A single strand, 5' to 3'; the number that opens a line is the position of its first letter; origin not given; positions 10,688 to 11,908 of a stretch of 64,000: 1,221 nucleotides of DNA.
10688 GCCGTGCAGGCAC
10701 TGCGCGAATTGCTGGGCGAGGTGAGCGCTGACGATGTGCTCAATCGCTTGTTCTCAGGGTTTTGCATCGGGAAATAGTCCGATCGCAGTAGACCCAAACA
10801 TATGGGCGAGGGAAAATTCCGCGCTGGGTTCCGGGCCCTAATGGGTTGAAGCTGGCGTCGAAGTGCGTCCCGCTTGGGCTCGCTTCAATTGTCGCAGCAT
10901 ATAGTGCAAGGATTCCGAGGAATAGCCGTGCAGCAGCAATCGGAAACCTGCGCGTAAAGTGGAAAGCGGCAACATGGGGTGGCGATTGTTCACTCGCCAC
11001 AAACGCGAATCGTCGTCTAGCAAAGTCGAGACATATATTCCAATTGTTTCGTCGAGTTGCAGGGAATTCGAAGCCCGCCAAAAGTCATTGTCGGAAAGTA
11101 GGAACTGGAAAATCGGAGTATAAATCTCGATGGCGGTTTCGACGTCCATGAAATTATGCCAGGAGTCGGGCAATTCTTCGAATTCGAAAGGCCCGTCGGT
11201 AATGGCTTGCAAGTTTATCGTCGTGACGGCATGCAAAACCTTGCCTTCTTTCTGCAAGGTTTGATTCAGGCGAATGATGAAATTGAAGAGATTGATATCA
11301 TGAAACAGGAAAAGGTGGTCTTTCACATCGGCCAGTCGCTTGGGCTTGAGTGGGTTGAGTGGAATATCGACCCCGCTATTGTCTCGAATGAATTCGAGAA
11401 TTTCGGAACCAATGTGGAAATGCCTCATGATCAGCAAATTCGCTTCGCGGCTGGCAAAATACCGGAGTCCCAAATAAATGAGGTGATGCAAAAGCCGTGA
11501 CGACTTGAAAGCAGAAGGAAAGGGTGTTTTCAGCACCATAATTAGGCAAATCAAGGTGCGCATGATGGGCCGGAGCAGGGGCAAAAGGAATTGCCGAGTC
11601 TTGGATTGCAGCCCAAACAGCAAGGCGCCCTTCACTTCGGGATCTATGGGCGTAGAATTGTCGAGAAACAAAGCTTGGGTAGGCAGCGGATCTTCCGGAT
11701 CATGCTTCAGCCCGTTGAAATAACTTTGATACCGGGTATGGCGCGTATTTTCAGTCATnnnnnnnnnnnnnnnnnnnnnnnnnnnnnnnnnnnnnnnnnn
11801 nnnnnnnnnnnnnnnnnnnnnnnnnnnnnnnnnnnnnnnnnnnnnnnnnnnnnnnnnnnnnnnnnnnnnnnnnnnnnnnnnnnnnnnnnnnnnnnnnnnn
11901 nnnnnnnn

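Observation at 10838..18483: Translationally coupled eight-gene lipid-tailoring operon (KAS, ACP, two FA-hydroxylase paralogues, desaturase, KASIII-heme-oxygenase-like fusion, two unknowns) with divergent ferredoxin: candidate pathway for an unusual modified lipid or hydrocarbon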

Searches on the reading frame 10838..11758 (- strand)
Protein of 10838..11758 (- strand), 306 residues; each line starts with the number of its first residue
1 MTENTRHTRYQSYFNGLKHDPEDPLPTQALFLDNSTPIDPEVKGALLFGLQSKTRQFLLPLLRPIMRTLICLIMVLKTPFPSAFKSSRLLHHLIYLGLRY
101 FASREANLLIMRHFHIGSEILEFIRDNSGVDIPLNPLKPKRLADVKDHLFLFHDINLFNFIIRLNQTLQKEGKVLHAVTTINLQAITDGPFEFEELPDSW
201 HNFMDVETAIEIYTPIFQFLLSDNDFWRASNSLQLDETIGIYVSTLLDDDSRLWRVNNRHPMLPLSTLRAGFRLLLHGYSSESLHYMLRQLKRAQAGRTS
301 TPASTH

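Call 3: search_protein_families(library=pfam, proteins=[window:10838-11758:-], max_evalue=0.01)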
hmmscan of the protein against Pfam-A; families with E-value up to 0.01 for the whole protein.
window:10838-11758:- (306 aa): 1 family
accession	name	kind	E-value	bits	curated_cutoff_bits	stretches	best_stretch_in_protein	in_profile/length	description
PF22523.1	DUF6999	-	1.7e-111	372.1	27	1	19-292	1-275/275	Family of unknown function (DUF6999)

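Call 4: search_protein_families(library=ncbifam, proteins=[window:10838-11758:-], max_evalue=0.01)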
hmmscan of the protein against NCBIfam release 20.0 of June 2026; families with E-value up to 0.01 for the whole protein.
window:10838-11758:- (306 aa): 0 families

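Call 7: find_homologous_proteins(query=window:10838-11758:-)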
Query window:10838-11758:- (306 aa): 3000 proteins with E <= 0.001 among 3916 candidates; the best 120 are listed.
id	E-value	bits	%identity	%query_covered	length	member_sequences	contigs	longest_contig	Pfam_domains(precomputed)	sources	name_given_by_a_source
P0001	5.9e-203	691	100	100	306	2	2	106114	PF22523.2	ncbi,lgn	-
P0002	1.0e-152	526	77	96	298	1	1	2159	PF22523.2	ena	-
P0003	1.9e-152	525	78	98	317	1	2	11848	PF22523.2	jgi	jgi:hypothetical protein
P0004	1.4e-150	519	76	99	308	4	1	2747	PF22523.2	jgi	jgi:hypothetical protein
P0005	6.5e-149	513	77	95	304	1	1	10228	PF22523.2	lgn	-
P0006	6.5e-149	513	78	95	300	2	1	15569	PF22523.2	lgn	-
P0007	1.0e-147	509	77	96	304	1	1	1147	PF22523.2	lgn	-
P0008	1.4e-146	506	75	96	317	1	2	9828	PF22523.2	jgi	jgi:hypothetical protein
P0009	5.7e-145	500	73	99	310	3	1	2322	PF22523.2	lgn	-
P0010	1.0e-129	450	69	94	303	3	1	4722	PF22523.2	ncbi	ncbi:MAG: hypothetical protein V3S24_04945 [Candidatus Tectomicrobia bacterium]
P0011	5.9e-128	445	65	95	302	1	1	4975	PF22523.2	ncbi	-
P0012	3.2e-122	426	64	94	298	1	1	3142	PF22523.2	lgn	-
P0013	2.2e-104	367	57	96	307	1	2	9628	PF22523.2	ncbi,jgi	jgi:hypothetical protein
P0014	4.6e-104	366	57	95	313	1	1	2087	PF22523.2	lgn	-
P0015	7.9e-104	365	57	93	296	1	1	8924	PF22523.2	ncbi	ncbi:MAG: DUF6999 family protein [Terriglobales bacterium]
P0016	8.4e-104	365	56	97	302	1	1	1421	PF22523.2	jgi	jgi:hypothetical protein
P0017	1.1e-103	365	57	93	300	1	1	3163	PF22523.2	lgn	-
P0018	1.2e-103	365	57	95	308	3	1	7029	PF22523.2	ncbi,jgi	jgi:hypothetical protein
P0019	1.2e-103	365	56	95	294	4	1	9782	PF22523.2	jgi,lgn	jgi:hypothetical protein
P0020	1.4e-103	365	55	97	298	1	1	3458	PF22523.2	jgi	jgi:hypothetical protein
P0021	2.5e-103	364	60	91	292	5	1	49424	PF22523.2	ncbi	ncbi:MAG TPA: hypothetical protein VII13_21570 [Vicinamibacteria bacterium]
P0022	3.5e-103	363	57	96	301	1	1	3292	PF22523.2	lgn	-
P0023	4.1e-103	363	56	95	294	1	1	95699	PF22523.2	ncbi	-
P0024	4.9e-103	363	58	94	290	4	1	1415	PF22523.2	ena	-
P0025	5.5e-103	363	57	94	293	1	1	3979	PF22523.2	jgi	jgi:hypothetical protein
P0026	1.1e-102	362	55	94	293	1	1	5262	PF22523.2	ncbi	ncbi:MAG: DUF6999 family protein [Blastocatellia bacterium]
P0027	1.4e-102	361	57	91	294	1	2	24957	PF22523.2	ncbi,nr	ncbi:MAG: hypothetical protein L0099_08755 [Acidobacteria bacterium]|nr:hypothetical protein [Acidob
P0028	1.6e-102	361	54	96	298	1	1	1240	PF22523.2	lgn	-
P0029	2.0e-102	361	57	92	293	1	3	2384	PF22523.2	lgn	-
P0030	2.2e-102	361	57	94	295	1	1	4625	PF22523.2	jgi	jgi:hypothetical protein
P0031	7.6e-102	359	57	90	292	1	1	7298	PF22523.2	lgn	-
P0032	8.5e-102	359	54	95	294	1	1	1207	PF22523.2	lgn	-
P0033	1.0e-101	358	57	92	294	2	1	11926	PF22523.2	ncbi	-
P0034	1.4e-101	358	60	92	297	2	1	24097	PF22523.2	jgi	jgi:hypothetical protein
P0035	1.6e-101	358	57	94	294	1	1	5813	PF22523.2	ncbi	ncbi:MAG: DUF6999 family protein [Terriglobales bacterium]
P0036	2.4e-101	357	56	94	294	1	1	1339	PF22523.2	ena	-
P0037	5.9e-101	356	55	97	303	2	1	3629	PF22523.2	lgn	-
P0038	6.1e-101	356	57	93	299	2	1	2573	PF22523.2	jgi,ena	-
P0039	6.8e-101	356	56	94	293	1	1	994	PF22523.2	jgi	jgi:hypothetical protein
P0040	1.0e-100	355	58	94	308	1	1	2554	PF22523.2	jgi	jgi:hypothetical protein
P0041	1.1e-100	355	55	97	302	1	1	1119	PF22523.2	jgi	jgi:hypothetical protein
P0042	1.5e-100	355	56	94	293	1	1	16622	PF22523.2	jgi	jgi:hypothetical protein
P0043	1.7e-100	354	59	90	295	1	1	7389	PF22523.2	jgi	jgi:hypothetical protein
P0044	2.1e-100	354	56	94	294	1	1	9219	PF22523.2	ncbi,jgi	-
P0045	2.1e-100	354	54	97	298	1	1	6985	PF22523.2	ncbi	-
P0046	2.3e-100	354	56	94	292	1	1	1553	PF22523.2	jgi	-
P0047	3.7e-100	353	56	93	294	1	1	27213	PF22523.2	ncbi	-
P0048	4.4e-100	353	55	94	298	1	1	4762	PF22523.2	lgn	-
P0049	4.5e-100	353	53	94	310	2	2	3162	PF22523.2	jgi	jgi:hypothetical protein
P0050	7.8e-100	352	56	92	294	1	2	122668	PF22523.2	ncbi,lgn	-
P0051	8.0e-100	352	56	94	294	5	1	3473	PF22523.2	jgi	jgi:hypothetical protein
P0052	8.6e-100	352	55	94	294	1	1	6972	PF22523.2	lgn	-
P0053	2.1e-99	351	56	96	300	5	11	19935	PF22523.2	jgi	jgi:hypothetical protein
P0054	3.0e-99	350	57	93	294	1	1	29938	PF22523.2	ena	-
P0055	3.1e-99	350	54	95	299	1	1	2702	PF22523.2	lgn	-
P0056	3.6e-99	350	57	93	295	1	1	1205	PF22523.2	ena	-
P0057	3.6e-99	350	54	94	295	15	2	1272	PF22523.2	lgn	-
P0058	3.8e-99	350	53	97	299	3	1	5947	PF22523.2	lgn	-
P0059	5.3e-99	350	56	94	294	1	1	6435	PF22523.2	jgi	jgi:hypothetical protein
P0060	7.0e-99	349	56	94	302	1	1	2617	PF22523.2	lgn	-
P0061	1.1e-98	349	56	96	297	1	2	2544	PF22523.2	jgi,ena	jgi:hypothetical protein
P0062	1.1e-98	348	58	91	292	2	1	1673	PF22523.2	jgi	jgi:hypothetical protein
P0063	1.8e-98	348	56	93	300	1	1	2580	PF22523.2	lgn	-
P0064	3.1e-98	347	54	94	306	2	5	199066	PF22523.2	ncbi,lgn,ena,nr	ncbi:MAG TPA: hypothetical protein PLD20_14295 [Blastocatellia bacterium]|nr:hypothetical protein [B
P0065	3.3e-98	347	57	93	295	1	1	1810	PF22523.2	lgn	-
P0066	3.5e-98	347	57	94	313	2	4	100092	PF22523.2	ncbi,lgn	-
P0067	3.7e-98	347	55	93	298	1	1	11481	PF22523.2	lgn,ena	-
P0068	3.9e-98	347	55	93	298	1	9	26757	PF22523.2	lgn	-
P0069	4.1e-98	347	54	93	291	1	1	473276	PF22523.2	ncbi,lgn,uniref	ncbi:DUF6999 family protein [Cohnella sp. GCM10027633]|uniref:DUF6999 family protein n=1 Tax=unclass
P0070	4.2e-98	347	53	95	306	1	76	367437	PF22523.2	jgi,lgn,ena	jgi:hypothetical protein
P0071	4.3e-98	347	53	95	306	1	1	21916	PF22523.2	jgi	jgi:hypothetical protein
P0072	4.5e-98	346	56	93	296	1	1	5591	PF22523.2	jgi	jgi:hypothetical protein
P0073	5.7e-98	346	55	93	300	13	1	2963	PF22523.2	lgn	-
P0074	6.1e-98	346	56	93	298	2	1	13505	PF22523.2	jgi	jgi:hypothetical protein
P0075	6.1e-98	346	53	95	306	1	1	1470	PF22523.2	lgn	-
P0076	6.6e-98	346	55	95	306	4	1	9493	PF22523.2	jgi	-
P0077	6.8e-98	346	54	94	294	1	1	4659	PF22523.2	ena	-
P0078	7.0e-98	346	54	96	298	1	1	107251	PF22523.2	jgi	jgi:hypothetical protein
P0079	7.7e-98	346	54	94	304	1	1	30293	PF22523.2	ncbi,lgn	-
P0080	9.0e-98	345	55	96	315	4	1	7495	PF22523.2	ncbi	-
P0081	1.1e-97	345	55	94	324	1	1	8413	PF22523.2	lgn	-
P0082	1.1e-97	345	55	94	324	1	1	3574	PF22523.2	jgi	jgi:hypothetical protein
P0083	1.2e-97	345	53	95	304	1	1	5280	PF22523.2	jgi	jgi:hypothetical protein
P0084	1.2e-97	345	52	99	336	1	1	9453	PF22523.2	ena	-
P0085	1.4e-97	345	54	96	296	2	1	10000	PF22523.2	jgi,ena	-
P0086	1.4e-97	345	56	94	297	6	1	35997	PF22523.2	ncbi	ncbi:MAG: hypothetical protein AAF564_08970 [Bacteroidota bacterium]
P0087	1.4e-97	345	54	97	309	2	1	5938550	PF22523.2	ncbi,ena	-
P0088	1.5e-97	345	54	93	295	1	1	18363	PF22523.2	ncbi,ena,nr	ncbi:MAG TPA: hypothetical protein VJ302_07605 [Blastocatellia bacterium]|nr:hypothetical protein [B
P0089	1.6e-97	345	57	92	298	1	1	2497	PF22523.2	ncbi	ncbi:MAG: hypothetical protein ABI882_21555 [Acidobacteriota bacterium]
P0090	1.8e-97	344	55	94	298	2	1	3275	PF22523.2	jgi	-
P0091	1.8e-97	344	54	93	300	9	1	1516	PF22523.2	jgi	jgi:hypothetical protein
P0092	2.0e-97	344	54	95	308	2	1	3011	PF22523.2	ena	-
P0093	2.2e-97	344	54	97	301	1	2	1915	PF22523.2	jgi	jgi:uncharacterized protein DUF6999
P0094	2.3e-97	344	55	93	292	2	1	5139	PF22523.2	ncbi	ncbi:MAG TPA: hypothetical protein VFZ81_09005 [Burkholderiales bacterium]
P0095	2.4e-97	344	54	93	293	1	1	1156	PF22523.2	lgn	-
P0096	2.6e-97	344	54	96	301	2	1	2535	PF22523.2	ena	-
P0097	2.6e-97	344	57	93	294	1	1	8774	PF22523.2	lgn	-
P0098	2.6e-97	344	54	93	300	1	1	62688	PF22523.2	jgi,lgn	jgi:hypothetical protein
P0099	3.4e-97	344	56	94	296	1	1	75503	PF22523.2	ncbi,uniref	ncbi:DUF6999 family protein [Cohnella suwonensis]|uniref:DUF6999 family protein n=1 Tax=Cohnella suw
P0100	3.6e-97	343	54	93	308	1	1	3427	PF22523.2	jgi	jgi:hypothetical protein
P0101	3.8e-97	343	57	90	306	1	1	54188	PF22523.2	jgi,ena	-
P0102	3.8e-97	343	55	92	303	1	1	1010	PF22523.2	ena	-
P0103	4.0e-97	343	56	93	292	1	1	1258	PF22523.2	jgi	jgi:hypothetical protein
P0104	4.7e-97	343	55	92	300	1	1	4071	PF22523.2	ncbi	-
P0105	4.8e-97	343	52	96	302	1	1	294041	PF22523.2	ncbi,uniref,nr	ncbi:DUF6999 family protein [Paenibacillus arenilitoris]|uniref:Uncharacterized protein n=1 Tax=Paen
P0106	5.1e-97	343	54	93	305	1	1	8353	PF22523.2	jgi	jgi:hypothetical protein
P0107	5.2e-97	343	53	95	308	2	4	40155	PF22523.2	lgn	-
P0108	5.4e-97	343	55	93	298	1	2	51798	PF22523.2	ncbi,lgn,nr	ncbi:MAG: hypothetical protein HY231_12845 [Acidobacteria bacterium]|nr:hypothetical protein [Acidob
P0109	5.6e-97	343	53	97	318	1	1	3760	PF22523.2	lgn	-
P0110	6.8e-97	343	55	92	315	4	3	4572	PF22523.2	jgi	jgi:hypothetical protein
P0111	7.0e-97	343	55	94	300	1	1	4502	PF22523.2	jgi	jgi:hypothetical protein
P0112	7.0e-97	343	54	97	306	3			PF22523.2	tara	tara:strand:+ start:1203 stop:2123 length:921 start_codon:yes stop_codon:yes gene_type:complete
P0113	7.6e-97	342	56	93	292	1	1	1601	PF22523.2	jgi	jgi:hypothetical protein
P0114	8.0e-97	342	54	97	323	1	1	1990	PF22523.2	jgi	jgi:hypothetical protein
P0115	9.2e-97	342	56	92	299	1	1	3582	PF22523.2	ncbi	-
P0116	9.8e-97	342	54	92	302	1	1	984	PF22523.2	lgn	-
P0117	1.0e-96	342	53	94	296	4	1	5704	PF22523.2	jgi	jgi:hypothetical protein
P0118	1.1e-96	342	55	93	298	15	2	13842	PF22523.2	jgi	jgi:hypothetical protein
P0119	1.2e-96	342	53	96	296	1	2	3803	PF22523.2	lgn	-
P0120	1.4e-96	342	55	93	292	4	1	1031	PF22523.2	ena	-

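Call 10: find_encoding_contigs(protein=P0105, flank=10000, max_places=2)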
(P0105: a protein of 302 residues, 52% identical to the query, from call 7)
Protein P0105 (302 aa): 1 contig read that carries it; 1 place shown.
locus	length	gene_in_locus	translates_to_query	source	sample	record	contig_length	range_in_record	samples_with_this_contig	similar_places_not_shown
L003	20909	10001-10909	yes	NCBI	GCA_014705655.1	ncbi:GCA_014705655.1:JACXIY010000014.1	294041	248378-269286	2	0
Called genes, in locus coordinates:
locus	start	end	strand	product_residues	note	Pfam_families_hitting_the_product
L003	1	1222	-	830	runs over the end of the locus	PF15609:PRTase_2, PF12500:TRSP, PF11202:StiP, PF15608:PELOTA_1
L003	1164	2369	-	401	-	PF15617:C-C_Bond_Lyase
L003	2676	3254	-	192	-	PF02342:TerD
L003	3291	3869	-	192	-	PF02342:TerD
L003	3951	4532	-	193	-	PF02342:TerD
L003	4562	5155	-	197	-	PF02342:TerD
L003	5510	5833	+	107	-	PF00085:Thioredoxin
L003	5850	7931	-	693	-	PF00005:ABC_tran, PF02463:SMC_N (faint), PF03193:RsgA_GTPase (faint), PF13401:AAA_22 (faint), PF13555:AAA_29 (faint), PF13304:AAA_21 (faint), PF12848:ABC_tran_Xtn, PF00005:ABC_tran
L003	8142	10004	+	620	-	PF00109:ketoacyl-synt (weak), PF08541:ACP_syn_III_C, PF14518:Haem_oxygenas_2 (weak)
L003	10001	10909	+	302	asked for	PF22523:DUF6999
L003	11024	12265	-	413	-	PF07833:Cu_amine_oxidN1, PF01963:TraB_PrgY_gumN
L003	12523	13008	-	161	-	-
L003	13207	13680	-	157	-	PF01978:TrmB (weak), PF12802:MarR_2, PF01047:MarR, PF13412:HTH_24, PF13601:HTH_34 (weak)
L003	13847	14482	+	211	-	PF02557:VanY, PF13539:Peptidase_M15_4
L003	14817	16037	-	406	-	PF12832:MFS_1_like, PF13347:MFS_2 (faint), PF06779:MFS_4 (weak), PF07690:MFS_1, PF00083:Sugar_tr, PF05977:MFS_3, PF12832:MFS_1_like (weak), PF07690:MFS_1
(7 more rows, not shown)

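Call 11: list_cluster_members(proteins=[P0001, P0121, P0230, P0087])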
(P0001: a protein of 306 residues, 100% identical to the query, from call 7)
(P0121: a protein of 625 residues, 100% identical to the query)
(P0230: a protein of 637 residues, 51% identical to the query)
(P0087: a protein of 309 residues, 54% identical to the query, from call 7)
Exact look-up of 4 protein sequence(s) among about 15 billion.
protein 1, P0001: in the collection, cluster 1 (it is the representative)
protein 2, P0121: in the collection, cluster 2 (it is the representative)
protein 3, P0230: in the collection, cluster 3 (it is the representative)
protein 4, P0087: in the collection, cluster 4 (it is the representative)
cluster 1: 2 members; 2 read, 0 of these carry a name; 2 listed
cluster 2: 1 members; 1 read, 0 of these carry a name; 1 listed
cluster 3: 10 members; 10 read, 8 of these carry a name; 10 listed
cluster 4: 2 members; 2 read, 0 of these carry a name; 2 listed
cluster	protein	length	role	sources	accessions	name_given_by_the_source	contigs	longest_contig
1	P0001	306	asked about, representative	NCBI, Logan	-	-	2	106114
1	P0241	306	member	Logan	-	-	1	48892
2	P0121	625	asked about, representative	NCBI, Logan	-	-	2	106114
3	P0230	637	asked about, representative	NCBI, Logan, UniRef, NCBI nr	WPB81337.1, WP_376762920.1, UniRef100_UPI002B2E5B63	3-oxoacyl-[acyl-carrier-protein] synthase III C-terminal domain-containing protein ... | 3-oxoacyl-[acyl-carrier-protein] synthase III C-terminal domain-containing protein n=1 ...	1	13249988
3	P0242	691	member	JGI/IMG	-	3-oxoacyl-[acyl-carrier-protein] synthase III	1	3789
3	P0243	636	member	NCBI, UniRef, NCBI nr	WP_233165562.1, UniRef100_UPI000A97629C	3-oxoacyl-[acyl-carrier-protein] synthase III C-terminal domain-containing protein ... | 3-oxoacyl-[acyl-carrier-protein] synthase III C-terminal domain-containing protein n=1 ...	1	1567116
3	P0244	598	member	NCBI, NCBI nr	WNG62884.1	3-oxoacyl-ACP synthase [Archangium gephyra]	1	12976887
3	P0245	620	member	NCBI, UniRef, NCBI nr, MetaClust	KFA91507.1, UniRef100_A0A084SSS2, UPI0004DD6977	3-oxoacyl-ACP synthase [Archangium violaceum Cb vi76] | 3-oxoacyl-ACP synthase n=1 Tax=Archangium violaceum Cb vi76 TaxID=1406225 ... | status=active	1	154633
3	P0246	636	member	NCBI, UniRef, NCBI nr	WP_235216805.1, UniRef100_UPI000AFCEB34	3-oxoacyl-[acyl-carrier-protein] synthase III C-terminal domain-containing protein ... | 3-oxoacyl-[acyl-carrier-protein] synthase III C-terminal domain-containing protein n=1 ...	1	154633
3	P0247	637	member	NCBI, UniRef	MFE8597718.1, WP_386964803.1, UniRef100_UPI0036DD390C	3-oxoacyl-[acyl-carrier-protein] synthase III C-terminal domain-containing protein ... | 3-oxoacyl-[acyl-carrier-protein] synthase III C-terminal domain-containing protein n=1 ...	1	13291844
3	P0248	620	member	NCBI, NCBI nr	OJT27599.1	hypothetical protein BO221_00745 [Archangium sp. Cb G35]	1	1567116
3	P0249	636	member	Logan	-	-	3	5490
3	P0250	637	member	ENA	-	-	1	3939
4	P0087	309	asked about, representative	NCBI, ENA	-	-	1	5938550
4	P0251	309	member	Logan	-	-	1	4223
